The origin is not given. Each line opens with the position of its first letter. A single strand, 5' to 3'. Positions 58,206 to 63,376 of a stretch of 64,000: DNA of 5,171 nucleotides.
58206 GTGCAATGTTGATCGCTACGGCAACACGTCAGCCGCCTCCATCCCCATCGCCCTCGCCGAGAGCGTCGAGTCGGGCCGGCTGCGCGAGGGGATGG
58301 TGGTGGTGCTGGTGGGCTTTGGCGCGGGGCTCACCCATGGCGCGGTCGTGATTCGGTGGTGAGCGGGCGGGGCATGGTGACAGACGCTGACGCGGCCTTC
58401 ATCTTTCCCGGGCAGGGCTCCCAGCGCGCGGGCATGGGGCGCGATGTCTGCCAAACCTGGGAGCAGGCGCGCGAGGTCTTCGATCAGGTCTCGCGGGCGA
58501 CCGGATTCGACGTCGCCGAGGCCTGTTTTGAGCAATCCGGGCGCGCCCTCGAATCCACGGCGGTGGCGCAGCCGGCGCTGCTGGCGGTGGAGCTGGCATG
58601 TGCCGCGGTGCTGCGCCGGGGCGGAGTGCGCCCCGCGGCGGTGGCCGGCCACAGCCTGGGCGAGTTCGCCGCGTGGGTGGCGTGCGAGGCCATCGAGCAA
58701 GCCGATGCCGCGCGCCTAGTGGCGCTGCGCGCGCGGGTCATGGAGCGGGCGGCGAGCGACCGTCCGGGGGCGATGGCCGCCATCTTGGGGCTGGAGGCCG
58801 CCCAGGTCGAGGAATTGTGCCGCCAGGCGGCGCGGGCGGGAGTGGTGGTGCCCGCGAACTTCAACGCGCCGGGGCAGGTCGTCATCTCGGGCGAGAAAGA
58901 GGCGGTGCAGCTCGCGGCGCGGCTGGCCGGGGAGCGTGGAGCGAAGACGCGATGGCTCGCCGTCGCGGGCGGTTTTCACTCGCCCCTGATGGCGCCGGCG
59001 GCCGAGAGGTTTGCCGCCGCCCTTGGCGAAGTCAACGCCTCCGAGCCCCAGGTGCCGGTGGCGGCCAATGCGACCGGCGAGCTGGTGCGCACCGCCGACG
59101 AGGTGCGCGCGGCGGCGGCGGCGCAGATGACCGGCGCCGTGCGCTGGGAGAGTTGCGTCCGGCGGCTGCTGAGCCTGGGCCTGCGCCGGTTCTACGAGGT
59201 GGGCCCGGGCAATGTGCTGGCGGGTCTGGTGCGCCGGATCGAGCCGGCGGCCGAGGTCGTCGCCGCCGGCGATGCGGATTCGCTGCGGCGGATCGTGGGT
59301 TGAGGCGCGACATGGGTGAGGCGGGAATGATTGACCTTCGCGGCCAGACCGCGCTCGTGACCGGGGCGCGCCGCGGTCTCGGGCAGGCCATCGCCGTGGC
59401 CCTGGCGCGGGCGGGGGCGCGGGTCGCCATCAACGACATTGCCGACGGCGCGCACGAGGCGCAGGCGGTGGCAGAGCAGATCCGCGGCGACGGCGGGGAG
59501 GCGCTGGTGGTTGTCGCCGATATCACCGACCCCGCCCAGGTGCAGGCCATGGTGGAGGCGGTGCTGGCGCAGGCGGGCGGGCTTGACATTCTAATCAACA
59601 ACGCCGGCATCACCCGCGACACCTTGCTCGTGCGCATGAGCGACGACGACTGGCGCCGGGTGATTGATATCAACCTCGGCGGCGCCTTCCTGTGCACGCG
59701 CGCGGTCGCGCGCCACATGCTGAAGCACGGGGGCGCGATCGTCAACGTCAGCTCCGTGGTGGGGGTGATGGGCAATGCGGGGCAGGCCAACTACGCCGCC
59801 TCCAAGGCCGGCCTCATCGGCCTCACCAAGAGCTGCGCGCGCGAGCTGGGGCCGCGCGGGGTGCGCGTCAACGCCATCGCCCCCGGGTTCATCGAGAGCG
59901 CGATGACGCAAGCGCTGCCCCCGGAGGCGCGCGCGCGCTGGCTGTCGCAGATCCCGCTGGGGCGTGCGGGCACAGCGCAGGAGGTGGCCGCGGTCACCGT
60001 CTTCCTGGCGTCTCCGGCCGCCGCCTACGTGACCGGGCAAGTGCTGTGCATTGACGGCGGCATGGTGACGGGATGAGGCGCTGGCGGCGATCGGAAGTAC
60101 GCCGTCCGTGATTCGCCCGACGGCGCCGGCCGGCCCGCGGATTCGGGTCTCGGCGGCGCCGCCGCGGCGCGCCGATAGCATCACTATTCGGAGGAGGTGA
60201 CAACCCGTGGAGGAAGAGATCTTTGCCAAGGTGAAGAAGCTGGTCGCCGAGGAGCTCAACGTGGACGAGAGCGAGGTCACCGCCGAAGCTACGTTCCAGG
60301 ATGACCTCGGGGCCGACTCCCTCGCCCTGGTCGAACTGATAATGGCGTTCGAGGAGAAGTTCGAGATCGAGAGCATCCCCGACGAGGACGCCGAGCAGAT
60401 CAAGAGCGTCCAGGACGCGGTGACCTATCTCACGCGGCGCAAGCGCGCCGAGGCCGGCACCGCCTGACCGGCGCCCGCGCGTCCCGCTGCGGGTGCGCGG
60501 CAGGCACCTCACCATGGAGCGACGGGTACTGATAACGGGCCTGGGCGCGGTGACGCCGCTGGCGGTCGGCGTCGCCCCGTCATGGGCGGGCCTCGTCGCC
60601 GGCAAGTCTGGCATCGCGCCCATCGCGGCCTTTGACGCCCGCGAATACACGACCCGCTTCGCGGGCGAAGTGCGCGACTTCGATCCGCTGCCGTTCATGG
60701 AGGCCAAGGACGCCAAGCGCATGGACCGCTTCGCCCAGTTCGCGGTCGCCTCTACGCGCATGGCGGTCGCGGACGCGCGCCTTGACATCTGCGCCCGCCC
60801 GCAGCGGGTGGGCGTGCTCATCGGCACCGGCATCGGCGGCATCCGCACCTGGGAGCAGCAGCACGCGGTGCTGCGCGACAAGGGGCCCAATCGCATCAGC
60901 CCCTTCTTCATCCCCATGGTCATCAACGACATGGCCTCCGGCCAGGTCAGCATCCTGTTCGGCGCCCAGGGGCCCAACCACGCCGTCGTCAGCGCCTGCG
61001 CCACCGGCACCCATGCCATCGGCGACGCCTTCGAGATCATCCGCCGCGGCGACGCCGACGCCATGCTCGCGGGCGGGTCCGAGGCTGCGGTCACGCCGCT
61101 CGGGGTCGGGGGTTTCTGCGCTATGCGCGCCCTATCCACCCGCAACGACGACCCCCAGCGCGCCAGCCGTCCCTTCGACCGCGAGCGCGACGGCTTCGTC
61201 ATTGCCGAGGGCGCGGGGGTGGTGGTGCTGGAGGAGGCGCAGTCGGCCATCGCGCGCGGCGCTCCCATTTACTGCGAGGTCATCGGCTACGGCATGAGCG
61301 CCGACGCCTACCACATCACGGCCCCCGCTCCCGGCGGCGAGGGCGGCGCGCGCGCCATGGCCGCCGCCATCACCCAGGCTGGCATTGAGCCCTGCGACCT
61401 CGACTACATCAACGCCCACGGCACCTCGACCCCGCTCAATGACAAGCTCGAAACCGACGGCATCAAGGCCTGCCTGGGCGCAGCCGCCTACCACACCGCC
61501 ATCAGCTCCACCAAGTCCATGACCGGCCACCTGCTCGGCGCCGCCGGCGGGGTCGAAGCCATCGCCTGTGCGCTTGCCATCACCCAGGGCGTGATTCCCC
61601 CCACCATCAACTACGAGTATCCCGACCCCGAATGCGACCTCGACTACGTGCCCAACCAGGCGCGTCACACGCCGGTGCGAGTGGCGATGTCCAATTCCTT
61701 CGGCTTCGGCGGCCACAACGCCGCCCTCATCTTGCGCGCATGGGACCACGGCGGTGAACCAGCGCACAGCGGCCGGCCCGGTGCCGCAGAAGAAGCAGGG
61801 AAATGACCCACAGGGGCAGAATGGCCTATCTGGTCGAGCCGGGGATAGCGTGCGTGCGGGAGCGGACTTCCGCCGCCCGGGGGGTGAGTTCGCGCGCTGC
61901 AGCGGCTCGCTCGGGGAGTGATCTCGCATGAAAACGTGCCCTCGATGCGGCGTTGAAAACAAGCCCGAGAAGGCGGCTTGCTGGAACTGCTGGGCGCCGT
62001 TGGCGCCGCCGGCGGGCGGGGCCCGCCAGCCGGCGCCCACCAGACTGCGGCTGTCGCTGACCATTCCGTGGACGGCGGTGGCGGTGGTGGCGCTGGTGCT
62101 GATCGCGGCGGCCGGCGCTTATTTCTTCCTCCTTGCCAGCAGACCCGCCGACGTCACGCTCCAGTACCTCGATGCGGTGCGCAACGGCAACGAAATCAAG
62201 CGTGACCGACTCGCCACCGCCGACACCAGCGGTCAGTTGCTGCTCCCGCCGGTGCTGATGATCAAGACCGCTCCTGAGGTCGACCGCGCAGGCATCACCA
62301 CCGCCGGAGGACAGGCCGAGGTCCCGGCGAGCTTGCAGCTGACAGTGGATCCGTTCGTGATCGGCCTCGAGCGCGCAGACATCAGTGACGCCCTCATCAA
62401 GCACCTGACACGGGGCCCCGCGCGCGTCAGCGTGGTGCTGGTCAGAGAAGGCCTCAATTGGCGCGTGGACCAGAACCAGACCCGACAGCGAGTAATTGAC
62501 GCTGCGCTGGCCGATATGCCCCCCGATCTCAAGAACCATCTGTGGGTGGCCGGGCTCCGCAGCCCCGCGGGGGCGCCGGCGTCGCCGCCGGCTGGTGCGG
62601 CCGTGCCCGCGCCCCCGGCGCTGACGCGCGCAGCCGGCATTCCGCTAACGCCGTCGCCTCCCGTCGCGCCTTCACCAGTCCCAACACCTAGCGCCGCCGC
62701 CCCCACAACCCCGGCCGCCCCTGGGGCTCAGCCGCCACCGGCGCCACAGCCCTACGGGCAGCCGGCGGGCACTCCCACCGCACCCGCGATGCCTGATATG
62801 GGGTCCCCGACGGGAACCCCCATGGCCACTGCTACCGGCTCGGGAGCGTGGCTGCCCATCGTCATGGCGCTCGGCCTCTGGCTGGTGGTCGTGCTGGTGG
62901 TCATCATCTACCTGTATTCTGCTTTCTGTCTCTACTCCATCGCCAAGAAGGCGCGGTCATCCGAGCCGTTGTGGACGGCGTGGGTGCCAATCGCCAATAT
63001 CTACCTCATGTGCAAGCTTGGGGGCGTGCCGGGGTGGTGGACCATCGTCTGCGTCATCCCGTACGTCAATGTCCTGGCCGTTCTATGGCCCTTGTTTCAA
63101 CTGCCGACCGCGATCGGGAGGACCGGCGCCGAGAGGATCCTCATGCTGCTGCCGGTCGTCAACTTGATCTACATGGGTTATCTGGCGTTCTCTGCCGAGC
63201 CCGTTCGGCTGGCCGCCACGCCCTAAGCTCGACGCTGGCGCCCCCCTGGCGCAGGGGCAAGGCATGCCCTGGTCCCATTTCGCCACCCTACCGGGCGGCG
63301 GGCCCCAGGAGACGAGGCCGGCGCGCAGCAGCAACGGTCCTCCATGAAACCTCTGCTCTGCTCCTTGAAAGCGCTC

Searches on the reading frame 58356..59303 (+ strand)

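Call 62: search_protein_families(library=pfam, proteins=[window:58356-59303:+], max_evalue=0.00001)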
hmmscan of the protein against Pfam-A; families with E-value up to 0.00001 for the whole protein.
window:58356-59303:+ (315 aa): 1 family
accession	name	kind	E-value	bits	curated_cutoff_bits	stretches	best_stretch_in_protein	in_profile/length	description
PF00698.26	Acyl_transf_1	-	1.8e-46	159.5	32.7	1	15-290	2-273/319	Acyl transferase domain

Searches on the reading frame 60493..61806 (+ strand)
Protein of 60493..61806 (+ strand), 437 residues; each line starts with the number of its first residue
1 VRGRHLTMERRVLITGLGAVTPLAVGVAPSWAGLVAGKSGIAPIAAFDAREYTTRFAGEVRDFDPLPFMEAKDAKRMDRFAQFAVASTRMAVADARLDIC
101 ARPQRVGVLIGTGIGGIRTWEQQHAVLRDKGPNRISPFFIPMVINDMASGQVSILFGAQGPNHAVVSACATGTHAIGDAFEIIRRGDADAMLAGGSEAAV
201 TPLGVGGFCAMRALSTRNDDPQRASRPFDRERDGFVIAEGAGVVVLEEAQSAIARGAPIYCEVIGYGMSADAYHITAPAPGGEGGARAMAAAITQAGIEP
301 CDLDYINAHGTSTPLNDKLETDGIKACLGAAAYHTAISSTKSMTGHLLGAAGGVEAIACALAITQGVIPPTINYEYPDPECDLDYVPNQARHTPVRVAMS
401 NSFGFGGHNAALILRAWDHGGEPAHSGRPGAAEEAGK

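Call 62: search_protein_families(library=pfam, proteins=[window:60493-61806:+], max_evalue=0.00001)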
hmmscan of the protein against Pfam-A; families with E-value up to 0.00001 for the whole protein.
window:60493-61806:+ (437 aa): 2 families
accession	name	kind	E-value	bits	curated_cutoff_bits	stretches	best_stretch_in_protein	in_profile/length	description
PF00109.32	ketoacyl-synt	-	5.8e-60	203.4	20.8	1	10-252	2-252/252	Beta-ketoacyl synthase, N-terminal domain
PF02801.28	Ketoacyl-synt_C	-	1.5e-38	131.9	20.8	1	260-375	1-119/119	Beta-ketoacyl synthase, C-terminal domain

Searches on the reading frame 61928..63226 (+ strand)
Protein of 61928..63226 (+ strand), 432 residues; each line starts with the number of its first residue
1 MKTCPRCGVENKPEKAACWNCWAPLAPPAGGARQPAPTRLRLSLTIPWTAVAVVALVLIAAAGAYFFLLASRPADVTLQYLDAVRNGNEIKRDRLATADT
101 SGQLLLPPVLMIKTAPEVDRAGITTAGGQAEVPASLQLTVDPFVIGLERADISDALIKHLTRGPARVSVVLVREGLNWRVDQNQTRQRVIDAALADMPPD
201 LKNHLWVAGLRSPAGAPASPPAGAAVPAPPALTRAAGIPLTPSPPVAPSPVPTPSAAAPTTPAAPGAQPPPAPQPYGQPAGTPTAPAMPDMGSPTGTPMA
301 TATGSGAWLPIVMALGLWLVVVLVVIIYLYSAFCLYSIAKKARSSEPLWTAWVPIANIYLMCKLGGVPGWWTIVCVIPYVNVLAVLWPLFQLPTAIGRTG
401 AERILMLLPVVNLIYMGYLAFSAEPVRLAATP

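Call 62: search_protein_families(library=pfam, proteins=[window:61928-63226:+], max_evalue=0.00001)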
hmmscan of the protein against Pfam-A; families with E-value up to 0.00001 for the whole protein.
window:61928-63226:+ (432 aa): 1 family
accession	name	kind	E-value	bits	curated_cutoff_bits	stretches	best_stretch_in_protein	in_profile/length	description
PF18936.5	DUF5684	-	4.8e-11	43.6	27.4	1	349-422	1-73/81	Family of unknown function (DUF5684)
